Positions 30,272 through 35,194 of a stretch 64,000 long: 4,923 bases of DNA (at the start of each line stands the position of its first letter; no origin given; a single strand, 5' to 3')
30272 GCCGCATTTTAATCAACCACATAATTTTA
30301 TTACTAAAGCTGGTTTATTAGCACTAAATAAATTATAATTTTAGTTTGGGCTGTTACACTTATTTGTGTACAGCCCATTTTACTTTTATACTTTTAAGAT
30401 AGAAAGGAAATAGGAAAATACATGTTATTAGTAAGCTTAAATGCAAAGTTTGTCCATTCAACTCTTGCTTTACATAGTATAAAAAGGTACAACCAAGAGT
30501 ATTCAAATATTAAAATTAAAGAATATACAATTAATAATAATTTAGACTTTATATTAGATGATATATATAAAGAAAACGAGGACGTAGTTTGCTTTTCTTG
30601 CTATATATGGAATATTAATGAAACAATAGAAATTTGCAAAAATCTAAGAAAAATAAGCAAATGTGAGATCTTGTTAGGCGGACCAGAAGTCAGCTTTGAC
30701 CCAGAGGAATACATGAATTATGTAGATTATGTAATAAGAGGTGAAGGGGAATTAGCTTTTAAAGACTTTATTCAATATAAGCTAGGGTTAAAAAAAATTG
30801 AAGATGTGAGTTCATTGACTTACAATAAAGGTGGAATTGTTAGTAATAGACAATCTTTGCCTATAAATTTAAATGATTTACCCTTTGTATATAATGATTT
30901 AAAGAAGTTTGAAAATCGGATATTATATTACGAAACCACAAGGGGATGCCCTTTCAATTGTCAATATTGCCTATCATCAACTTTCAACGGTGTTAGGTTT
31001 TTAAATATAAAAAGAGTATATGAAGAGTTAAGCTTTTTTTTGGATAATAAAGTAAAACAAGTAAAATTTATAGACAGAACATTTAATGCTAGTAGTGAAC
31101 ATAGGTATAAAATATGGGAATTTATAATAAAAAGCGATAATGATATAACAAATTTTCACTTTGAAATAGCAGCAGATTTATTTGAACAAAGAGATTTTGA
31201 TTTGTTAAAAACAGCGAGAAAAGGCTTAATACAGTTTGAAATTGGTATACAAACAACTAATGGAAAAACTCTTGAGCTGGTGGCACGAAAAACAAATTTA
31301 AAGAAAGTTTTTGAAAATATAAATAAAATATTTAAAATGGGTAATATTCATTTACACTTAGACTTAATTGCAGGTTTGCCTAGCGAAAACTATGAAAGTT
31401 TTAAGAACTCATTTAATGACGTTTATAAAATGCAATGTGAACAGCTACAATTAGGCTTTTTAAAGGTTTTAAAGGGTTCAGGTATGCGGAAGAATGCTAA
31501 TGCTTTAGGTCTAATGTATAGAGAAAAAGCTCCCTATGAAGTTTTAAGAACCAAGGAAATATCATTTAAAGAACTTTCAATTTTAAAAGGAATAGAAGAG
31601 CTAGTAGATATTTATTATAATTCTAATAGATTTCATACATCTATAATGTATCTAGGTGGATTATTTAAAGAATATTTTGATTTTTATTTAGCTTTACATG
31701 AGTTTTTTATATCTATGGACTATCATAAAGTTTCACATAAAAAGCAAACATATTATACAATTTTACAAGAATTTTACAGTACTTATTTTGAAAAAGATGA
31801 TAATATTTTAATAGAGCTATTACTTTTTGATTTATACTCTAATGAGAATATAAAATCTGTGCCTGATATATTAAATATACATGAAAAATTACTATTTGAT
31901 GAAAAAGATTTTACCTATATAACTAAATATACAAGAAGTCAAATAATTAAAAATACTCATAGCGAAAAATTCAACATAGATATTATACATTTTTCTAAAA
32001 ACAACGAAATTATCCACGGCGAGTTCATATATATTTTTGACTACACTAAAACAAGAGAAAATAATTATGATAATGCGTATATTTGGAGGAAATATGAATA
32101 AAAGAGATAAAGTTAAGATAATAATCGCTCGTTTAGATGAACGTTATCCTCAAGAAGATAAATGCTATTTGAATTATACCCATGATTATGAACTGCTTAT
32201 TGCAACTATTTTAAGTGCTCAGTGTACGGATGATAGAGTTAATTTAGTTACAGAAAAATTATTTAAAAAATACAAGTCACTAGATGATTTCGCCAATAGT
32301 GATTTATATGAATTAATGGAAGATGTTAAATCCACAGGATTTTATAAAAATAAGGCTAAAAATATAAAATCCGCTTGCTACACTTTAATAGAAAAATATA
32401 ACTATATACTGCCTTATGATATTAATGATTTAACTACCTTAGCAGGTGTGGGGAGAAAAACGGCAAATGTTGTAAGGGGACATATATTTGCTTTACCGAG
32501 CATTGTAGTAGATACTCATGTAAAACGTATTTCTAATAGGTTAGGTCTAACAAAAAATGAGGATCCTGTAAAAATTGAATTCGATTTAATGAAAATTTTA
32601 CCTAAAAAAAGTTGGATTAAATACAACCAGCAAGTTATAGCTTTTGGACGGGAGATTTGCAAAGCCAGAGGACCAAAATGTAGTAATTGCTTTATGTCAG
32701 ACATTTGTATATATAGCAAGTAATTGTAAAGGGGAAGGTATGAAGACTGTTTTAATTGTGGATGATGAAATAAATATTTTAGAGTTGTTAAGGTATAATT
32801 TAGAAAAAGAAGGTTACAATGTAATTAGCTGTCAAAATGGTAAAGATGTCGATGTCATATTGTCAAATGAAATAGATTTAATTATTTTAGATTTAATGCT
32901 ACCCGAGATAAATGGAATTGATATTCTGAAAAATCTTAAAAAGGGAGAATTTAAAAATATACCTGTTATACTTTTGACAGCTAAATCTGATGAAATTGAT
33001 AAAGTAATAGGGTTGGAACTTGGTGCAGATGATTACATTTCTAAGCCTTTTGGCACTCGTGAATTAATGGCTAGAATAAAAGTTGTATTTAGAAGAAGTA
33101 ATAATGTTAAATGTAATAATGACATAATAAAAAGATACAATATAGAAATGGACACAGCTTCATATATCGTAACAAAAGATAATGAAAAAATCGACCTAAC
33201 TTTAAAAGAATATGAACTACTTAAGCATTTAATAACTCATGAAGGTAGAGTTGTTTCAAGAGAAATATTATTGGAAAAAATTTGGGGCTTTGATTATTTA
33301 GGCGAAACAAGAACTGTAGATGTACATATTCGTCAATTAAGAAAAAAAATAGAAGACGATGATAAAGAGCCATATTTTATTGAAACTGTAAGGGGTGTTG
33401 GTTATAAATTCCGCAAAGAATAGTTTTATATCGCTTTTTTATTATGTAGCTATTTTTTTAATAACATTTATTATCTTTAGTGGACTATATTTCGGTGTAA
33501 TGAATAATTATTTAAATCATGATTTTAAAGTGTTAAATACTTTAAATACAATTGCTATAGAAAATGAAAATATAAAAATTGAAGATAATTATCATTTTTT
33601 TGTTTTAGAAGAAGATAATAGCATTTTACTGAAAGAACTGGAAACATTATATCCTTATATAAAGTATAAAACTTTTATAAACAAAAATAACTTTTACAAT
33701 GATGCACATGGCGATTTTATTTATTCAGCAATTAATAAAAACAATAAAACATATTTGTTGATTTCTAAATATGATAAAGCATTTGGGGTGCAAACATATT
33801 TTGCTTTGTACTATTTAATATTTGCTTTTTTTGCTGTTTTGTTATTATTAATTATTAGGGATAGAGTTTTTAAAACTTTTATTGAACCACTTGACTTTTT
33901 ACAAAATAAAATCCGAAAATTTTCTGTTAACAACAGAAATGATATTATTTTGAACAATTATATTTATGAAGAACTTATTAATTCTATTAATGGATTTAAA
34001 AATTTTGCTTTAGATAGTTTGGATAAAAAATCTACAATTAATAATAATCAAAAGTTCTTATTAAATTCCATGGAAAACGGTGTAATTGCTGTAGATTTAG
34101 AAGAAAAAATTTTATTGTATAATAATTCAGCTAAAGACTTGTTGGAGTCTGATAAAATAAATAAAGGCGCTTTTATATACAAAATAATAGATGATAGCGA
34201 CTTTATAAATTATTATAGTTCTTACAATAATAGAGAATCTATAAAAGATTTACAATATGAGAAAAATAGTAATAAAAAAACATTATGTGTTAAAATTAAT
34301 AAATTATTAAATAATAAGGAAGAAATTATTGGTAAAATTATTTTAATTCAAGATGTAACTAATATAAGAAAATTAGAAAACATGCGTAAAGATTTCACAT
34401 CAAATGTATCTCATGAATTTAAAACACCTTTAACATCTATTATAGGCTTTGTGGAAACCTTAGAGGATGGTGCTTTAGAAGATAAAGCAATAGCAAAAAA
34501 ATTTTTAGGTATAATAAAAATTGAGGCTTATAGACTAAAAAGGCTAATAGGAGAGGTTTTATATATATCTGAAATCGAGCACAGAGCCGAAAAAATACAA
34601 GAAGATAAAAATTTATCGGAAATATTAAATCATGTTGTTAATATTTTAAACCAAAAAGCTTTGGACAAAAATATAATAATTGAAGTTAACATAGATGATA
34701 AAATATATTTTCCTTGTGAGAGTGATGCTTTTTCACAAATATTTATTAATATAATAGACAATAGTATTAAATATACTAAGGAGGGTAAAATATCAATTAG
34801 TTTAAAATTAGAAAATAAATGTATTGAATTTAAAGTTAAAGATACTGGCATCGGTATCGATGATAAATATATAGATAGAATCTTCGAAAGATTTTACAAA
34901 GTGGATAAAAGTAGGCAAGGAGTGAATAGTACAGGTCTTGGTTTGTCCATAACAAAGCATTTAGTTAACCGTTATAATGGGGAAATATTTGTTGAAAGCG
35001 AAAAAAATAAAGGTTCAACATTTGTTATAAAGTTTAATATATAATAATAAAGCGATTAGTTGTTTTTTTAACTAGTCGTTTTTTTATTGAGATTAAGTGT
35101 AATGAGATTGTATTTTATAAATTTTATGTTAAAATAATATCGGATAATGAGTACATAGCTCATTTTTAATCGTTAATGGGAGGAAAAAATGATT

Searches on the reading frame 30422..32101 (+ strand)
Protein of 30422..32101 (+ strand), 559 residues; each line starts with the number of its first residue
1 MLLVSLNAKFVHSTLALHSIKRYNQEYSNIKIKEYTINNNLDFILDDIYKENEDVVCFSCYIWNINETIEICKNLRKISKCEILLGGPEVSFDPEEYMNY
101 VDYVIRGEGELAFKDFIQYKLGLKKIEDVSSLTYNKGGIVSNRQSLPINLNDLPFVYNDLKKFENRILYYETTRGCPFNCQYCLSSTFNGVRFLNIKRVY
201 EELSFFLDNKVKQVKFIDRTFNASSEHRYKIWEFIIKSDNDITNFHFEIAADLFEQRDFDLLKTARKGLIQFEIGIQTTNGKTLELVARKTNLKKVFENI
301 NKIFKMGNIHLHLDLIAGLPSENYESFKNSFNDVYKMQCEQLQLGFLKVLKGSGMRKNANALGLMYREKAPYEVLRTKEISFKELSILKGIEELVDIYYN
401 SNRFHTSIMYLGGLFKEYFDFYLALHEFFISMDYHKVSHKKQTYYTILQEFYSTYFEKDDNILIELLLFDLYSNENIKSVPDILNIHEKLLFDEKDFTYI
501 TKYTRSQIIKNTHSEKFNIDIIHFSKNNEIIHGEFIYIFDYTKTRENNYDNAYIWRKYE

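Call 47: search_protein_families(library=pfam, proteins=[window:30422-32101:+], max_evalue=0.00001)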
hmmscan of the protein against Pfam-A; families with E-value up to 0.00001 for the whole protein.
window:30422-32101:+ (559 aa): 3 families
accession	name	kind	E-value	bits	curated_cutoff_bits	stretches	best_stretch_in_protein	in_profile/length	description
PF13311.11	DUF4080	-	3.9e-38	132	22.9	1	363-528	4-177/188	Protein of unknown function (DUF4080)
PF04055.27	Radical_SAM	-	2.2e-18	67.4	29.5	1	170-333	1-165/166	Radical SAM superfamily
PF02310.24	B12-binding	-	1.5e-17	63.9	32.1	1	4-116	4-120/121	B12 binding domain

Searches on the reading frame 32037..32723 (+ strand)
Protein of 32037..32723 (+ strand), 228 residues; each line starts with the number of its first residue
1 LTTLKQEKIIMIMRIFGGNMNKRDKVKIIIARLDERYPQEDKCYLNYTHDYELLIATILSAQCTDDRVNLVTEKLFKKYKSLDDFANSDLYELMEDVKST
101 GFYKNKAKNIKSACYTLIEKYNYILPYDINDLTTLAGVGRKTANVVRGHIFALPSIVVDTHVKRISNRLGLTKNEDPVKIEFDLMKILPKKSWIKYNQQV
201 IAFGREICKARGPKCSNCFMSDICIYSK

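Call 58: search_protein_families(library=pfam, proteins=[window:32037-32723:+], max_evalue=0.00001)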
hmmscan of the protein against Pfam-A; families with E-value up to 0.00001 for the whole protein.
window:32037-32723:+ (228 aa): 1 family
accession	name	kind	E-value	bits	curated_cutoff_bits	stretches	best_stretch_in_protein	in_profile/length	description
PF00730.31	HhH-GPD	-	2.5e-25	89.4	26.2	1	55-190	1-108/108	HhH-GPD superfamily base excision DNA repair protein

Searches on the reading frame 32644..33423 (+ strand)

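Call 58: search_protein_families(library=pfam, proteins=[window:32644-33423:+], max_evalue=0.00001)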
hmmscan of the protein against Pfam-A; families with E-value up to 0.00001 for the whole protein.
window:32644-33423:+ (259 aa): 2 families
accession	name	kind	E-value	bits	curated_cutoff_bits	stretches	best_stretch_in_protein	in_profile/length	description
PF00486.34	Trans_reg_C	-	2.8e-30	104.6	26.2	1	181-256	2-77/77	Transcriptional regulatory protein, C terminal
PF00072.30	Response_reg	-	8.7e-29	100.4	30.2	1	36-146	1-111/111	Response regulator receiver domain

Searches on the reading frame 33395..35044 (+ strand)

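Call 58: search_protein_families(library=pfam, proteins=[window:33395-35044:+], max_evalue=0.00001)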
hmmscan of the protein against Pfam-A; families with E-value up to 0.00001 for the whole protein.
window:33395-35044:+ (549 aa): 2 families
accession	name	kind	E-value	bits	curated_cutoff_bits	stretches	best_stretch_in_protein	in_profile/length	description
PF02518.31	HATPase_c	-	2.7e-26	92.6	26.4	1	443-547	3-107/111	Histidine kinase-, DNA gyrase B-, and HSP90-like ATPase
PF00512.31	HisKA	-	2.8e-16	59.7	26.9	1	330-396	1-65/66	His Kinase A (phospho-acceptor) domain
